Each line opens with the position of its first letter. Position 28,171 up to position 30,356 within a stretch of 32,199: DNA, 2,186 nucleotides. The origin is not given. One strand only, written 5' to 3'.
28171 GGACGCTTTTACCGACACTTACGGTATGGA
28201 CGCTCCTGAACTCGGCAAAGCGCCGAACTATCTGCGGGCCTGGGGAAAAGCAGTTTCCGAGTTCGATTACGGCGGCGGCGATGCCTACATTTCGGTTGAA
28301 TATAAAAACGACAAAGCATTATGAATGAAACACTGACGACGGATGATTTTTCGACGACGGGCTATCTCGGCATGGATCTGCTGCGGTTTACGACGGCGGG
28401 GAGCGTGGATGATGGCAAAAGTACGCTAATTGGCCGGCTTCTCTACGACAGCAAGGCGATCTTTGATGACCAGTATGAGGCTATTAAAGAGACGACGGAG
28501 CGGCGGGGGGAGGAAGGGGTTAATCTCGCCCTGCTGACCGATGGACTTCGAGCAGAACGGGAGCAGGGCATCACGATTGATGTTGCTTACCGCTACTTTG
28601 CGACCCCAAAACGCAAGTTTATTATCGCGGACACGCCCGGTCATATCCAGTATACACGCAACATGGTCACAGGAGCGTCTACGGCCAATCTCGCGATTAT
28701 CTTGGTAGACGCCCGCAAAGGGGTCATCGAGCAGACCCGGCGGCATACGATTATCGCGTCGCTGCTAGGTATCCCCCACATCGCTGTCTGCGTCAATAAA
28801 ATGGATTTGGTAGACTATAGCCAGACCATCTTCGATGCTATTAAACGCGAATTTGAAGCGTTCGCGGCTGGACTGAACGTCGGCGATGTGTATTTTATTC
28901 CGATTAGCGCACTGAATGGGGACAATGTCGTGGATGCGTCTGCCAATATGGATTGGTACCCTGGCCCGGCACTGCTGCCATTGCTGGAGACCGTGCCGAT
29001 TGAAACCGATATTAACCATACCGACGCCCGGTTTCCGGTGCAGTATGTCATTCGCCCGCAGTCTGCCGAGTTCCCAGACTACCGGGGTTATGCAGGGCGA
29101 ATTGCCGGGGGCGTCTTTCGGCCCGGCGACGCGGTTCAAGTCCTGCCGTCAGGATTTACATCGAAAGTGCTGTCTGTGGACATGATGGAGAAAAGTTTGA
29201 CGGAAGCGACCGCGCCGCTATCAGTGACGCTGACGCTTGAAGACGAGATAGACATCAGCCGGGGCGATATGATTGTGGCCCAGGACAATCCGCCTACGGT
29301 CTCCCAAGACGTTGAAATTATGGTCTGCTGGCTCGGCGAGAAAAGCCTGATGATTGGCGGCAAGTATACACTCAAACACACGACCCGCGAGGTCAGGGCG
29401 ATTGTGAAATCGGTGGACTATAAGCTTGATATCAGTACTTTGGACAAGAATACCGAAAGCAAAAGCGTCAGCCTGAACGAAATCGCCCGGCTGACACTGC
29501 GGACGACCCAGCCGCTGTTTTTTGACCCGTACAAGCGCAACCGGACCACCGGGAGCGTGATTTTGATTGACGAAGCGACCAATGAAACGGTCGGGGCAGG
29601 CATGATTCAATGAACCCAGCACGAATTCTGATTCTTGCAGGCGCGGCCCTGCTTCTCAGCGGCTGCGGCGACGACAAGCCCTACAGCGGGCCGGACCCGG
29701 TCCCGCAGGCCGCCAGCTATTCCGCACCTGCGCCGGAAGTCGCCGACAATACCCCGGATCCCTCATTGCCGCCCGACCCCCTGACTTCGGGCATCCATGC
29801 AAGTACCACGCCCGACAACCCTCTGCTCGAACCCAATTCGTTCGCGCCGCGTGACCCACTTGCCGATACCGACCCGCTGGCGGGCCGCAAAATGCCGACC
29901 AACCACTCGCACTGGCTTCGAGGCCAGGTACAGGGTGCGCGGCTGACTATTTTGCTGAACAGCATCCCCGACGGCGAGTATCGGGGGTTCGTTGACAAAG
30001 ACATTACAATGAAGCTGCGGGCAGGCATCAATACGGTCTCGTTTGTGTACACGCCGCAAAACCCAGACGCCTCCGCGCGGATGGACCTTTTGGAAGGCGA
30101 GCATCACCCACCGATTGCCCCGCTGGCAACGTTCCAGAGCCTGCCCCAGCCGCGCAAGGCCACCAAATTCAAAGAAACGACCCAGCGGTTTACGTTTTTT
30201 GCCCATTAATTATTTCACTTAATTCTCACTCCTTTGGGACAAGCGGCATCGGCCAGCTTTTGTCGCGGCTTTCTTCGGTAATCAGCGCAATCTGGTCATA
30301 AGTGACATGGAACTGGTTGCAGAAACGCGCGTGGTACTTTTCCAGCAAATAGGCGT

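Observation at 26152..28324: cysD and cysN are split by a 2.2-kb four-gene cargo that is translationally coupled at both junctions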

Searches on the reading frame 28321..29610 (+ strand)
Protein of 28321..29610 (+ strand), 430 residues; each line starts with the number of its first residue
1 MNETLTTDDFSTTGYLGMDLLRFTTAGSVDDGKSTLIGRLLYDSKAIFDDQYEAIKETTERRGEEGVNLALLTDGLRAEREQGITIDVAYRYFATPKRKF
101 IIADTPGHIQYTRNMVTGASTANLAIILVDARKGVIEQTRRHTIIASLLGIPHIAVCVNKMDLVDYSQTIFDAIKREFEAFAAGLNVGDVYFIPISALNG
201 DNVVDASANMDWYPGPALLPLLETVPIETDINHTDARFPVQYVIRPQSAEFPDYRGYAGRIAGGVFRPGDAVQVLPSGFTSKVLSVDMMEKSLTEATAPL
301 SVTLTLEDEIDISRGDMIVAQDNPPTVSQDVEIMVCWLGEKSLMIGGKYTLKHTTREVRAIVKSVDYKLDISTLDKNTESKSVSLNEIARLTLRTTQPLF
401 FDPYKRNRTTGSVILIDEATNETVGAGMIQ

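Call 3: search_protein_families(library=pfam, proteins=[window:28321-29610:+], max_evalue=0.01)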
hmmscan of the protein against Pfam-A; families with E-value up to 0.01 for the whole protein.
window:28321-29610:+ (430 aa): 4 families
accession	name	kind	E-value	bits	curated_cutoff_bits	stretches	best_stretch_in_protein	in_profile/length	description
PF00009.33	GTP_EFTU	-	3.3e-43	147.9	26.5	1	20-204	3-176/188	Elongation factor Tu GTP binding domain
PF22594.2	GTP-eEF1A_C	-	6.7e-26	91.1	27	1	331-430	2-101/101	GTP-eEF1A C-terminal domain-like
PF01926.29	MMR_HSR1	-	5.2e-07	30.2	21.9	1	77-141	25-95/113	50S ribosome-binding GTPase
PF03144.31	GTP_EFTU_D2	-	0.00067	20.5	30.3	1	259-318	6-72/73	Elongation factor Tu domain 2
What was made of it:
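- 28321..29613 (+): cysN (sulfate adenylyltransferase large GTPase subunit, 430 aa, with no APS-kinase domain). Pfam GTP_EFTU and GTP-eEF1A_C (call 3).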

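Call 4: search_protein_families(library=ncbifam, proteins=[window:28321-29610:+], max_evalue=0.01)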
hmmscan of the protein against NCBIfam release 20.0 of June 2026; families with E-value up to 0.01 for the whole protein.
window:28321-29610:+ (430 aa): 36 families (the best 25 are shown)
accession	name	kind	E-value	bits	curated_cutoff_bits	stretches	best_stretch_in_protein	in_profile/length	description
NF004035.0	PRK05506.1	subfamily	3.5e-198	659.8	715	1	18-430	22-431/632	bifunctional sulfate adenylyltransferase subunit 1/adenylylsulfate kinase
NF003478.0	PRK05124.1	equivalog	5.2e-179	595.8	590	1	19-430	26-434/475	sulfate adenylyltransferase subunit CysN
TIGR02034.1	CysN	subfamily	3.1e-174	579.8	336.1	1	21-429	1-406/406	sulfate adenylyltransferase, large subunit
NF008969.0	PRK12317.1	subfamily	2.3e-81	273.6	502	1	24-429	11-418/426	elongation factor 1-alpha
TIGR00483.1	EF-1_alpha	equivalog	7.1e-73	245.5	540.1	1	24-429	11-419/427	translation elongation factor EF-1 subunit alpha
TIGR00475.1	selB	equivalog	2.4e-27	95.9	242.25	1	73-377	25-311/581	selenocysteine-specific translation elongation factor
NF000766.0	PRK00049.1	subfamily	1.8e-26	92.9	449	1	73-321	50-298/396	elongation factor Tu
NF009372.0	PRK12735.1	subfamily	4.5e-26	91.6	479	1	74-321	51-298/396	elongation factor Tu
NF009373.0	PRK12736.1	subfamily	2.9e-25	88.9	452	1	74-320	51-295/394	elongation factor Tu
TIGR00485.1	EF-Tu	equivalog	1.1e-24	86.9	522.4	1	74-326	51-300/394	elongation factor Tu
TIGR03680.1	eif2g_arch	equivalog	7.3e-14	51.8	514.5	1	26-203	11-185/407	translation initiation factor IF-2 subunit gamma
NF003077.0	PRK04000.1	equivalog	1.2e-13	51.1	315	1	25-203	14-189/412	translation initiation factor IF-2 subunit gamma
NF033148.1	tet_protect_M_W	exception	1.3e-13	50.2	1100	1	25-175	8-145/639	TetM/TetW/TetO/TetS family tetracycline resistance ribosomal protection protein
TIGR00231.1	small_GTP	domain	1.5e-13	50.9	42.5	1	26-206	9-158/164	GTP-binding protein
TIGR01394.1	TypA_BipA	equivalog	2e-13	49.5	757.3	1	28-277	9-238/594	translational GTPase TypA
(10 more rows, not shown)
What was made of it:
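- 28321..29613 (+): TIGR02034 580 bits, NF003478 596 bits (call 4).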

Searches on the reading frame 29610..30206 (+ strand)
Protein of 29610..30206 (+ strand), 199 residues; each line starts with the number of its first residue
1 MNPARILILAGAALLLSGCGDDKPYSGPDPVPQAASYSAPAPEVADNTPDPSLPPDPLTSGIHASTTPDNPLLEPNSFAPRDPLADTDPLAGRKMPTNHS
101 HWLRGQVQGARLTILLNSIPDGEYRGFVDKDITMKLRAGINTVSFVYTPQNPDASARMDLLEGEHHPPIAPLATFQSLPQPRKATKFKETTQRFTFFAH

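Call 63: search_protein_families(library=pfam, proteins=[window:29610-30206:+], max_evalue=0.001)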
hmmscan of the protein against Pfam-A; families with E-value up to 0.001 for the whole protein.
window:29610-30206:+ (199 aa): 0 families

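Call 80: search_protein_families(library=pfam, proteins=[window:29610-30206:+], max_evalue=0.01)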
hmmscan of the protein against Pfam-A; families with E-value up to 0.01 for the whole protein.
window:29610-30206:+ (199 aa): 0 families
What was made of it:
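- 29610..30209 (+): Downstream 199-aa lipoprotein-like ORF. Its ATG overlaps the cysN stop (ATGA). It is conserved after cysN in all related loci and extends the translationally coupled string. No Pfam match (calls 63, 80).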
